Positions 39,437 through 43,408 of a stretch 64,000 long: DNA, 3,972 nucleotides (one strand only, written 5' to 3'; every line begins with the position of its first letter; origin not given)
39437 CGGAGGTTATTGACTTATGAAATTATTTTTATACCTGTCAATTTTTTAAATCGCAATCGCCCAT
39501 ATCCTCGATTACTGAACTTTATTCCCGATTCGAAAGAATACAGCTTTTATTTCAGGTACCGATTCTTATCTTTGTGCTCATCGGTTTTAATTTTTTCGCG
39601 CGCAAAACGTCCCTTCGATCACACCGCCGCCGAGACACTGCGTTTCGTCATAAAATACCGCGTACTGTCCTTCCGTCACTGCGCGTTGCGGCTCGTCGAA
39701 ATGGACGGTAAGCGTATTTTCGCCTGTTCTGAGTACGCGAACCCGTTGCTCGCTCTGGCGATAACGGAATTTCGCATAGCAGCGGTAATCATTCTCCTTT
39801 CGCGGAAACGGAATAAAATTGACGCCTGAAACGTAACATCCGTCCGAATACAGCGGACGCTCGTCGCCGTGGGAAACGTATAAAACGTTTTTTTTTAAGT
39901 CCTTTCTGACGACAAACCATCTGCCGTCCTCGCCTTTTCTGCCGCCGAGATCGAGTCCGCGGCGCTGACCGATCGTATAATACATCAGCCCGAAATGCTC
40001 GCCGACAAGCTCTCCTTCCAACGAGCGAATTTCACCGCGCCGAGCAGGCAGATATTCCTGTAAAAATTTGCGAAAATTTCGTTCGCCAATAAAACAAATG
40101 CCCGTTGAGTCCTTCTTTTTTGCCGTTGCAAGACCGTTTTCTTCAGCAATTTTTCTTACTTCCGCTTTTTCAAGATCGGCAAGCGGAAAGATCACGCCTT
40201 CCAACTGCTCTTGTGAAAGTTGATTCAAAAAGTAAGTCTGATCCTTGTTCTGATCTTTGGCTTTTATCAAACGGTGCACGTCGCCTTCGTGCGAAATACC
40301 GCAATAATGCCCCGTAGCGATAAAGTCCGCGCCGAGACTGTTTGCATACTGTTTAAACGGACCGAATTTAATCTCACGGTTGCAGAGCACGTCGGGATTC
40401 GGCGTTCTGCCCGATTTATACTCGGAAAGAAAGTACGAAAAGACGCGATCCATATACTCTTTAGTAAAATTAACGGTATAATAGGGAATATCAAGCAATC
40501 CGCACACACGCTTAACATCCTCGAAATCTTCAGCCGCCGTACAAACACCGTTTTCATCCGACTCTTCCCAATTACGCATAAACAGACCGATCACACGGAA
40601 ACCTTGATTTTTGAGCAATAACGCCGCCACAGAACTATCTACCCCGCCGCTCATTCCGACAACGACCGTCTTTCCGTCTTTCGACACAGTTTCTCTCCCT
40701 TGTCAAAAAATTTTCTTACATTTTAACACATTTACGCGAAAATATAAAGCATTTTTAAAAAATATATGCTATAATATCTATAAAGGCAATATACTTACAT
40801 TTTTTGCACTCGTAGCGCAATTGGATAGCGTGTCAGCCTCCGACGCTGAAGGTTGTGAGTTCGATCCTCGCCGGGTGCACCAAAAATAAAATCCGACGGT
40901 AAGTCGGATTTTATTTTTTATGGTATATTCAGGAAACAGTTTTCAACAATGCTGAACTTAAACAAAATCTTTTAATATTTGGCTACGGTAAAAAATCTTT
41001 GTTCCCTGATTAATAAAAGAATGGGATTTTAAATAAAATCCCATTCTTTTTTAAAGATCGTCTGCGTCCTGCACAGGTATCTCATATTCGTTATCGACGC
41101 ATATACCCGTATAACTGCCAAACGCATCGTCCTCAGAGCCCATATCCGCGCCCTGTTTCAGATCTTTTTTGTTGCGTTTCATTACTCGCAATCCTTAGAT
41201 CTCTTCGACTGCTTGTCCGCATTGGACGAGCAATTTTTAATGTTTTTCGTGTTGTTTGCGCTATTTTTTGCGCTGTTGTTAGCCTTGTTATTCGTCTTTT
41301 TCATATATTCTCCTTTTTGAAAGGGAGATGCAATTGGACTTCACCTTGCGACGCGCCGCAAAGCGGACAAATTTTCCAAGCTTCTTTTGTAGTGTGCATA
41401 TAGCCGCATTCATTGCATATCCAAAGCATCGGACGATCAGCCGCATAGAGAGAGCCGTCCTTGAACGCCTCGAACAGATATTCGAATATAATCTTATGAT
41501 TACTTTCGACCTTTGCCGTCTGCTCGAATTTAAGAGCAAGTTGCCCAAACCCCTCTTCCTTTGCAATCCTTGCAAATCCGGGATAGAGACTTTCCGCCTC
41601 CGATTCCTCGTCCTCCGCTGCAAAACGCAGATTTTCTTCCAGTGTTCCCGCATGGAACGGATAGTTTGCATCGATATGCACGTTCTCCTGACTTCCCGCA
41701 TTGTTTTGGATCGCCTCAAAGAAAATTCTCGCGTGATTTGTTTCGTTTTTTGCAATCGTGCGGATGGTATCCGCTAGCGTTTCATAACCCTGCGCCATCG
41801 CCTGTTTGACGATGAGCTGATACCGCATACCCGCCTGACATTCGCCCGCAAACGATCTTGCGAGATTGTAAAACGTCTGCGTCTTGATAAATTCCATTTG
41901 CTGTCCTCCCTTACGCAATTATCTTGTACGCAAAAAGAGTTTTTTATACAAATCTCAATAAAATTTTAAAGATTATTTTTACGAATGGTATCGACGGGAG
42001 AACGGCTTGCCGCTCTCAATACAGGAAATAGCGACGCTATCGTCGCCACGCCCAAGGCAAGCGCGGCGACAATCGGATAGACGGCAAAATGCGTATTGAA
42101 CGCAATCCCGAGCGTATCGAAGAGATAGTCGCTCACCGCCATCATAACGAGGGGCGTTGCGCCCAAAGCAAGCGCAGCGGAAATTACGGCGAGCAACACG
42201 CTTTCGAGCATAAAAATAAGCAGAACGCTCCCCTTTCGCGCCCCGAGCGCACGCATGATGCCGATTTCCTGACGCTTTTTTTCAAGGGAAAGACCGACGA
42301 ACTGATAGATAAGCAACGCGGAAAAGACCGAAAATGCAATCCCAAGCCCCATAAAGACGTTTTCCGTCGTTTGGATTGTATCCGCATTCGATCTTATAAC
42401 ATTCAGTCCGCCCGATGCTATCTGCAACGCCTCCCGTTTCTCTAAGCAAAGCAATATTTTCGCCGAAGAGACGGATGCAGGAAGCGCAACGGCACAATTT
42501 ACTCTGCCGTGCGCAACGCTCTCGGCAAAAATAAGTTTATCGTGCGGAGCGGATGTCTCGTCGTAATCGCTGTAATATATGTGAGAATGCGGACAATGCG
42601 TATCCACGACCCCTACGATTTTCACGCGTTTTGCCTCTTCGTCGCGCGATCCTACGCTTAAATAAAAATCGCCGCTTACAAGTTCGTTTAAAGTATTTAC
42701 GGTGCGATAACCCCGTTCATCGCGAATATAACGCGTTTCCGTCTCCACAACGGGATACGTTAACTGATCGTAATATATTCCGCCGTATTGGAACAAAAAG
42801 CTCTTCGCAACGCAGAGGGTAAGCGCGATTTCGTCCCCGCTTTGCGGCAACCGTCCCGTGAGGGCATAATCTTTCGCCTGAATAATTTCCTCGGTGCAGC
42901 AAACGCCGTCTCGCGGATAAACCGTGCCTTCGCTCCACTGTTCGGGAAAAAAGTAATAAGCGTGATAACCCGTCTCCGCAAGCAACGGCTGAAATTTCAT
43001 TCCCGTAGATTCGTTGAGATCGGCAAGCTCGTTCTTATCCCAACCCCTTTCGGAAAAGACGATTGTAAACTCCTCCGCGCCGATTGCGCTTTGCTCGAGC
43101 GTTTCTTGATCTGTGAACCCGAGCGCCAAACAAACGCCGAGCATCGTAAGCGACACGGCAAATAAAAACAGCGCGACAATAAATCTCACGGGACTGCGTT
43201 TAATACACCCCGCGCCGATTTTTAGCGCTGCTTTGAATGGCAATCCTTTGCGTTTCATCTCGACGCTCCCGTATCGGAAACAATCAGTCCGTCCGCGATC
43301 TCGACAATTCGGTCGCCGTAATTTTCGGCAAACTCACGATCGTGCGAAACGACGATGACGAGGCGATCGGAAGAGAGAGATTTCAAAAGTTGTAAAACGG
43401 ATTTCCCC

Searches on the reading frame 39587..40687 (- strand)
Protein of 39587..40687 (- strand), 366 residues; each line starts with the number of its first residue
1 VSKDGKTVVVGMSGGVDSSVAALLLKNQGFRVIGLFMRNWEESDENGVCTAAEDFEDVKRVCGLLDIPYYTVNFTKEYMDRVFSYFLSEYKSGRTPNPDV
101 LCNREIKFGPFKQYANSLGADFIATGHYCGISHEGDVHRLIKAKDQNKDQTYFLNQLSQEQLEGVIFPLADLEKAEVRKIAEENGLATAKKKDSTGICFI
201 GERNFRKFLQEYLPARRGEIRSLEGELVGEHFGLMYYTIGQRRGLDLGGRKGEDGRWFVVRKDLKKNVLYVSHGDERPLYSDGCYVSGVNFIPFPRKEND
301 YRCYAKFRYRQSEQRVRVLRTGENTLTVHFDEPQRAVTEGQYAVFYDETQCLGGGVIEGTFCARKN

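Call 75: search_protein_families(library=pfam, proteins=[window:39587-40687:-], max_evalue=0.00001)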
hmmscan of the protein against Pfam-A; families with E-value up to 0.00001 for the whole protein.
window:39587-40687:- (366 aa): 4 families
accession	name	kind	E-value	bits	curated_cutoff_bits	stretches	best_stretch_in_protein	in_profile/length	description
PF03054.22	tRNA_Me_trans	-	8.2e-82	274.2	20.6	1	6-201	1-201/202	tRNA methyl transferase HUP domain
PF20259.3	tRNA_Me_trans_M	-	3.9e-24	84.4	27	1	207-273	2-66/66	tRNA methyl transferase PRC-barrel domain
PF20258.4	tRNA_Me_trans_C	-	2.3e-22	79.6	20.6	1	282-357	2-77/77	Aminomethyltransferase beta-barrel domain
PF02540.23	NAD_synthase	-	1.3e-06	28.2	21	1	5-75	18-82/242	NAD synthase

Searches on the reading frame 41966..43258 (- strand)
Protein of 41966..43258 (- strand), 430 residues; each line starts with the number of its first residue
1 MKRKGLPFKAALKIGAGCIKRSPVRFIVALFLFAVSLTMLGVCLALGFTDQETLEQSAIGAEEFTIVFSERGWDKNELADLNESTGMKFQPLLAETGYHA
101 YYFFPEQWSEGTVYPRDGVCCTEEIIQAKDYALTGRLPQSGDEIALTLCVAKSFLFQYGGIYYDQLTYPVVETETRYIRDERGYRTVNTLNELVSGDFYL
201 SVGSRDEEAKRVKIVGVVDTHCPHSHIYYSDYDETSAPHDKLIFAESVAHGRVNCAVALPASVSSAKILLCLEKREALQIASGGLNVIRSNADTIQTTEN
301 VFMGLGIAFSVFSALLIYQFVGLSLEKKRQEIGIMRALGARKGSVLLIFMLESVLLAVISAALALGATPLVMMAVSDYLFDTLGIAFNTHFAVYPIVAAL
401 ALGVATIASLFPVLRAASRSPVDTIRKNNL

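Call 75: search_protein_families(library=pfam, proteins=[window:41966-43258:-], max_evalue=0.00001)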
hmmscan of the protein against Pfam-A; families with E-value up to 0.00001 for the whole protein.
window:41966-43258:- (430 aa): 1 family
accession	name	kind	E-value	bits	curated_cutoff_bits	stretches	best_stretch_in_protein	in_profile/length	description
PF02687.27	FtsX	-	1.1e-14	54.9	25.5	1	305-421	3-120/120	FtsX-like permease C-terminal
